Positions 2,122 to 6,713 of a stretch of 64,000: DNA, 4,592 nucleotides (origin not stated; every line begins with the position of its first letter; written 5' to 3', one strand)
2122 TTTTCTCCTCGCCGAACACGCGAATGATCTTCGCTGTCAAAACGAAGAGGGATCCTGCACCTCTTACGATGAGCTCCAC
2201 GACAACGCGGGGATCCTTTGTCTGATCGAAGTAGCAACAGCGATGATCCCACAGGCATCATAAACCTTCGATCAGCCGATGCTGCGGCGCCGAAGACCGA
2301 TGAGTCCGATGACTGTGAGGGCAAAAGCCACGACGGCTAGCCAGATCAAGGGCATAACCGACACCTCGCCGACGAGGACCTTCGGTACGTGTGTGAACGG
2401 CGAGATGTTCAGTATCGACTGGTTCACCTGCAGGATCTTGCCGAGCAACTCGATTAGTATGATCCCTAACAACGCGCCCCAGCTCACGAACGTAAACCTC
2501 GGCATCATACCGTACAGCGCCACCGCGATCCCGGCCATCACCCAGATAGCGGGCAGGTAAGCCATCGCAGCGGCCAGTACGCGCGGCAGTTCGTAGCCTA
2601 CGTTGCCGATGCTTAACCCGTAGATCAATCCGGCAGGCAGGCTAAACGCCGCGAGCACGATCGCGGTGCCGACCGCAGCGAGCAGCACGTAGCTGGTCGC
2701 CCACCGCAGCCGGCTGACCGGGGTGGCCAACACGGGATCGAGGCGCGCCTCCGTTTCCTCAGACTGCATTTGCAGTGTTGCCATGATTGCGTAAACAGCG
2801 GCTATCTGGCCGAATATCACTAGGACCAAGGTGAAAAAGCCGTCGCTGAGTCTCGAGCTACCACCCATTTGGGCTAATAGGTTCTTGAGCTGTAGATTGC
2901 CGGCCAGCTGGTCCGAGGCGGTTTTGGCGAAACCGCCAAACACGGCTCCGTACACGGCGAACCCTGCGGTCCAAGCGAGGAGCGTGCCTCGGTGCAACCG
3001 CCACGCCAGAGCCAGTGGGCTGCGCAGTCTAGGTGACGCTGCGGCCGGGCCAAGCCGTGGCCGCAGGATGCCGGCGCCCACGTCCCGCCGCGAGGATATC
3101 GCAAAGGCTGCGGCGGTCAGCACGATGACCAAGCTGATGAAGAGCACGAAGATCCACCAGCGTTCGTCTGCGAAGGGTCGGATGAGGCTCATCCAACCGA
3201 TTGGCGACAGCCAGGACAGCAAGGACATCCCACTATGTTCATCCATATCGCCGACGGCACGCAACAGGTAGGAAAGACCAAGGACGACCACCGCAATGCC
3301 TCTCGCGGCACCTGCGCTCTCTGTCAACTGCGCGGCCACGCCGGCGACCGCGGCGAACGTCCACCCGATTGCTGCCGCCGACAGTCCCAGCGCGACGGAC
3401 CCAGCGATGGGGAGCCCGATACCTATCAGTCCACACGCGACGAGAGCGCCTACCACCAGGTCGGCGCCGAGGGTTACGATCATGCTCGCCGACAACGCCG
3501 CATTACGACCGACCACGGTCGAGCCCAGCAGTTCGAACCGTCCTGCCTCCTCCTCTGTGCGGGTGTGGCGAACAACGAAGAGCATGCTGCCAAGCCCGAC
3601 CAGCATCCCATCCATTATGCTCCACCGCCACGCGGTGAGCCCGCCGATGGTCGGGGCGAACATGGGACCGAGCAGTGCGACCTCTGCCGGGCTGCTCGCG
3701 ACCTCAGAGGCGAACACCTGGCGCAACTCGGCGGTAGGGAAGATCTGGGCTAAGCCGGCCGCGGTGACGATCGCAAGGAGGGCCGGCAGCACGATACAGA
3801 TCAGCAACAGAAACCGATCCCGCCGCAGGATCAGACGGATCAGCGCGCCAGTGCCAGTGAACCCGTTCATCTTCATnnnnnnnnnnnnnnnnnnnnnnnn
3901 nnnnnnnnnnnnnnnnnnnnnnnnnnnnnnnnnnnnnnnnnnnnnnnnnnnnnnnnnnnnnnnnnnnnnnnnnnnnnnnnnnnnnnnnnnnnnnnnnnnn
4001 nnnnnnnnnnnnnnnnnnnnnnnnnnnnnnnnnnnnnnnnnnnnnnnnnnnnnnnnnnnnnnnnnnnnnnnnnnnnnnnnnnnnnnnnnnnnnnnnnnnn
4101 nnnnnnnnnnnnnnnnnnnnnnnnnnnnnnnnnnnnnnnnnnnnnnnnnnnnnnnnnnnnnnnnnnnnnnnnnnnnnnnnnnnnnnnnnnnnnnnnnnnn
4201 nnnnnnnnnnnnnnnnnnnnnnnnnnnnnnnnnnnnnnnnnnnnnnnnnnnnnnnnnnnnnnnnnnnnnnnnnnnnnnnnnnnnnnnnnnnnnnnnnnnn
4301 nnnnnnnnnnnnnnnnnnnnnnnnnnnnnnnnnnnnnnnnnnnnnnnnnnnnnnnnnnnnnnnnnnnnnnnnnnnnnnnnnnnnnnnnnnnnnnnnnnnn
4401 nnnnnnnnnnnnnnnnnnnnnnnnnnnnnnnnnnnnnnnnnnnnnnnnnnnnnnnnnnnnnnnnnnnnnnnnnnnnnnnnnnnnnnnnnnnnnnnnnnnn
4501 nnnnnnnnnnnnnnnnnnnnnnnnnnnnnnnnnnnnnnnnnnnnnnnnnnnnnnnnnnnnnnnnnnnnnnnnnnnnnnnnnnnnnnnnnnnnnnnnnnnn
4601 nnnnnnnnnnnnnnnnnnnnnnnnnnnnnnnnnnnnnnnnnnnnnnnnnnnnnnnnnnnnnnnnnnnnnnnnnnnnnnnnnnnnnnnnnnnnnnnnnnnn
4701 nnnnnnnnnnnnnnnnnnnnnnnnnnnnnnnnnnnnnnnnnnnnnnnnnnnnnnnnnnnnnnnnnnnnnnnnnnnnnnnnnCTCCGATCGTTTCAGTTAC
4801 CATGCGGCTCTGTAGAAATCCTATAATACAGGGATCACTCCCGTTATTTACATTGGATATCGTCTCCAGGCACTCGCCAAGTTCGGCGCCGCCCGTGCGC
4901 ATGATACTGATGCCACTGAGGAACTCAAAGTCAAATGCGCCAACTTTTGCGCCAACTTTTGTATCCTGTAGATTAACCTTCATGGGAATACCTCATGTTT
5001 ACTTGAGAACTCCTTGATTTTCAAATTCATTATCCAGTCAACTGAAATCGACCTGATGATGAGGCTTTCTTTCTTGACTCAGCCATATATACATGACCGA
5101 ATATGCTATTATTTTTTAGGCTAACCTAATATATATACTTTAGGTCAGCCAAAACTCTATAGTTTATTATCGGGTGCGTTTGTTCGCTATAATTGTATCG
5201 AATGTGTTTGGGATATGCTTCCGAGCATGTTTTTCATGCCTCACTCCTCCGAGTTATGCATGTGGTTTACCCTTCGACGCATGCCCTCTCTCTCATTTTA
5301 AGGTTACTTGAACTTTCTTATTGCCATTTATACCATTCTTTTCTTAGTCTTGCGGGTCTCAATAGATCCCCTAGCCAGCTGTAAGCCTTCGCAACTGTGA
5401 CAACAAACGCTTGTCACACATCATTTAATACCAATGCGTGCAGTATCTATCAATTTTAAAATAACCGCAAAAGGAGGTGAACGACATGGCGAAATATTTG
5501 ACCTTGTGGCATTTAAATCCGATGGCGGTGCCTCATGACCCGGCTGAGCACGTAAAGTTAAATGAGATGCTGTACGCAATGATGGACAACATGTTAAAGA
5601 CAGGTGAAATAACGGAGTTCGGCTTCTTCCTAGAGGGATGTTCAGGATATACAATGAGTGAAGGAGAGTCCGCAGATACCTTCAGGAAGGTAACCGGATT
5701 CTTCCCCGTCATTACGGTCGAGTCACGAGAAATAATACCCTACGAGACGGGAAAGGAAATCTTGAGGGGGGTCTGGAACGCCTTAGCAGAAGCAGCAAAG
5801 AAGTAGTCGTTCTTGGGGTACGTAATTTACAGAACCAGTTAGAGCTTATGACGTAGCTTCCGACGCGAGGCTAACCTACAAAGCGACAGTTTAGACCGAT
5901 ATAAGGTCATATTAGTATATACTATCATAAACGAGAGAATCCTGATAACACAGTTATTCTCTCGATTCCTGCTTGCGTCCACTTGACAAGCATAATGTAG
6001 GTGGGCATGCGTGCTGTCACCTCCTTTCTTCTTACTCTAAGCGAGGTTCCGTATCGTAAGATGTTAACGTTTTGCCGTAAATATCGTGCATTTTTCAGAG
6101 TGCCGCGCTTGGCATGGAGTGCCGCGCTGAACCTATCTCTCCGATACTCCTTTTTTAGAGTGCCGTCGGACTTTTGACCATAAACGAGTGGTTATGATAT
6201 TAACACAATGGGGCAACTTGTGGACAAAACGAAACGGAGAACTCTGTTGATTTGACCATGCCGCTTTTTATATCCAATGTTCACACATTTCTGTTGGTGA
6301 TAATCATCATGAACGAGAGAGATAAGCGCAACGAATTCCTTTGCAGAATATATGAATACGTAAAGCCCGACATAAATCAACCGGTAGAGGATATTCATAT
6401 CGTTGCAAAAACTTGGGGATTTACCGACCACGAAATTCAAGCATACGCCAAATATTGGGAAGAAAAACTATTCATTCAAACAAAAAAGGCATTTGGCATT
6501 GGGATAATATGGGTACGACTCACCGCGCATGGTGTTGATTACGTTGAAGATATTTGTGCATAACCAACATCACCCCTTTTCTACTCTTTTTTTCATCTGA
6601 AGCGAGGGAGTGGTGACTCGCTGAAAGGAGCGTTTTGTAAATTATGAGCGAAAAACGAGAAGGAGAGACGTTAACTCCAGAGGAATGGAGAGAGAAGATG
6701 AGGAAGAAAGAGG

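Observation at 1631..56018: Family-1 element: at least 8 same-orientation copies partition the window and track minimal tyrosine recombinases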

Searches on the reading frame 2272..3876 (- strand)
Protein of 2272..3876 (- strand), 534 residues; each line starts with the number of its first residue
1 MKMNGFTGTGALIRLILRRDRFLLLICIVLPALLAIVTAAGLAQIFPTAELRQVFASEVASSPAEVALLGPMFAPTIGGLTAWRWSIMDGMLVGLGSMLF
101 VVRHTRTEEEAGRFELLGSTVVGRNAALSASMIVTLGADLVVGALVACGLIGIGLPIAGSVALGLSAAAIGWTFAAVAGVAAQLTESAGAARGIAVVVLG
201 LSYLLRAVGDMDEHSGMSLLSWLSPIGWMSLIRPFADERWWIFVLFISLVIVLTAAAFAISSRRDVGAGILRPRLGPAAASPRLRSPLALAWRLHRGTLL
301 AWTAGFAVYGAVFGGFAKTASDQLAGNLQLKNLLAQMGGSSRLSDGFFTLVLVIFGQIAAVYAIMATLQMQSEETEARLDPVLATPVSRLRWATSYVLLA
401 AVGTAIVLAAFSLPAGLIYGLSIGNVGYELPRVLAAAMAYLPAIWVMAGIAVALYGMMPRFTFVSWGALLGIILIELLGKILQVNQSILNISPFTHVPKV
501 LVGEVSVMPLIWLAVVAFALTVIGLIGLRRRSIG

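Call 30: search_protein_families(library=pfam, proteins=[window:2272-3876:-], max_evalue=0.01)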
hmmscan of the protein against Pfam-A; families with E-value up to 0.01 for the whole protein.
window:2272-3876:- (534 aa): 0 families

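Call 80: search_protein_families(library=ncbifam, proteins=[window:2272-3876:-], max_evalue=0.01)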
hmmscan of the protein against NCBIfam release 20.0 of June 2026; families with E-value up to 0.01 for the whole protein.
window:2272-3876:- (534 aa): 0 families

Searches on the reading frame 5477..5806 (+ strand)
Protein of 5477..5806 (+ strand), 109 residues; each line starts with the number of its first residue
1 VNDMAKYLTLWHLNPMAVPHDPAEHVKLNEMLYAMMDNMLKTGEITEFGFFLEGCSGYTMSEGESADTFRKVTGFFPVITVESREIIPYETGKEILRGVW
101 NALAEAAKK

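Call 30: search_protein_families(library=pfam, proteins=[window:5477-5806:+], max_evalue=0.01)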
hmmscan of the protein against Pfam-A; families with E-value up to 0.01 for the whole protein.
window:5477-5806:+ (109 aa): 0 families

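Call 80: search_protein_families(library=ncbifam, proteins=[window:5486-5806:+], max_evalue=0.01)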
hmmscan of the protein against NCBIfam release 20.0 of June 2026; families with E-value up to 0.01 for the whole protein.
window:5486-5806:+ (106 aa): 0 families

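Call 81: find_encoding_contigs(protein=window:5486-5806:+, flank=6000, max_places=10)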
Protein window:5486-5806:+ (106 aa): 3 contigs read that carry it; 3 places shown.
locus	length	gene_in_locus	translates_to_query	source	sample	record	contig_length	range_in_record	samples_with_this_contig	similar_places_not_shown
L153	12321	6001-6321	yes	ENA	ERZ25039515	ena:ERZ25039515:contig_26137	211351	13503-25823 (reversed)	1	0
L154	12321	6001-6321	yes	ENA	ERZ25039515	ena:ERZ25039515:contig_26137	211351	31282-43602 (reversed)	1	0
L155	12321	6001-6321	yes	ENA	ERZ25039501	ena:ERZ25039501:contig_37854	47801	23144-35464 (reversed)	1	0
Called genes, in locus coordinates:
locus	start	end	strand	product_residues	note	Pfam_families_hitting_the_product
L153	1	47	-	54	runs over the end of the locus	-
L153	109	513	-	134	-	-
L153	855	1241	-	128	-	-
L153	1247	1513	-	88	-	-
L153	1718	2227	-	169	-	-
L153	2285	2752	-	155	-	-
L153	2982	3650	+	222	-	-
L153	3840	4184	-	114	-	-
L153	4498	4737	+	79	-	PF16640:Big_3_5 (weak)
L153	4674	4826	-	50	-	-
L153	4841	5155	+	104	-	PF02805:Ada_Zn_binding (weak)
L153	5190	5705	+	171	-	PF13570:Beta-prop_ACSF4, PF13360:PQQ_2, PF01011:PQQ (weak)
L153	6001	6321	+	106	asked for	-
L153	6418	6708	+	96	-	-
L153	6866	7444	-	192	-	-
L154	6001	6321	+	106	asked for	-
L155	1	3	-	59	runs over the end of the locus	-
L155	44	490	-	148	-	PF05724:TPMT, PF13489:Methyltransf_23, PF02353:CMAS (weak), PF03848:TehB, PF08241:Methyltransf_11, PF08242:Methyltransf_12, PF13649:Methyltransf_25, PF13847:Methyltransf_31, +2 more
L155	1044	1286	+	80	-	-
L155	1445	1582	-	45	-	-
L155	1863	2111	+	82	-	-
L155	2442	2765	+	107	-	-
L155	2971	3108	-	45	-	-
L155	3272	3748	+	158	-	PF00589:Phage_integrase, PF22823:MrpR_C_cat (weak)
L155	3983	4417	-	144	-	-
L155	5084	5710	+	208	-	PF00881:Nitroreductase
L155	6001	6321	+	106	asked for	-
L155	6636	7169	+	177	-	PF00589:Phage_integrase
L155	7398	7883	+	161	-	-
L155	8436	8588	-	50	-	PF09723:Zn_ribbon_8 (weak)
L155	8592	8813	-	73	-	-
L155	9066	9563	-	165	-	PF12773:DZR (faint), PF13240:Zn_Ribbon_1 (weak)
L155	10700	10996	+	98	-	PF02518:HATPase_c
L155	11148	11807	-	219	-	PF00881:Nitroreductase, PF14512:TM1586_NiRdase (faint)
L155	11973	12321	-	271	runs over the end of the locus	PF04072:LCM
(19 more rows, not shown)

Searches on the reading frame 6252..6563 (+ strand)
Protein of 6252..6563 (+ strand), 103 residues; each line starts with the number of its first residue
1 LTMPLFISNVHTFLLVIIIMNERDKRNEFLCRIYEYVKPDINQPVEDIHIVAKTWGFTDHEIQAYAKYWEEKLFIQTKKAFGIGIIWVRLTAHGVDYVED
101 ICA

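Call 43: search_protein_families(library=pfam, proteins=[window:6252-6563:+], max_evalue=0.01)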
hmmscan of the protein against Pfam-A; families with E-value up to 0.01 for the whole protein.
window:6252-6563:+ (103 aa): 0 families
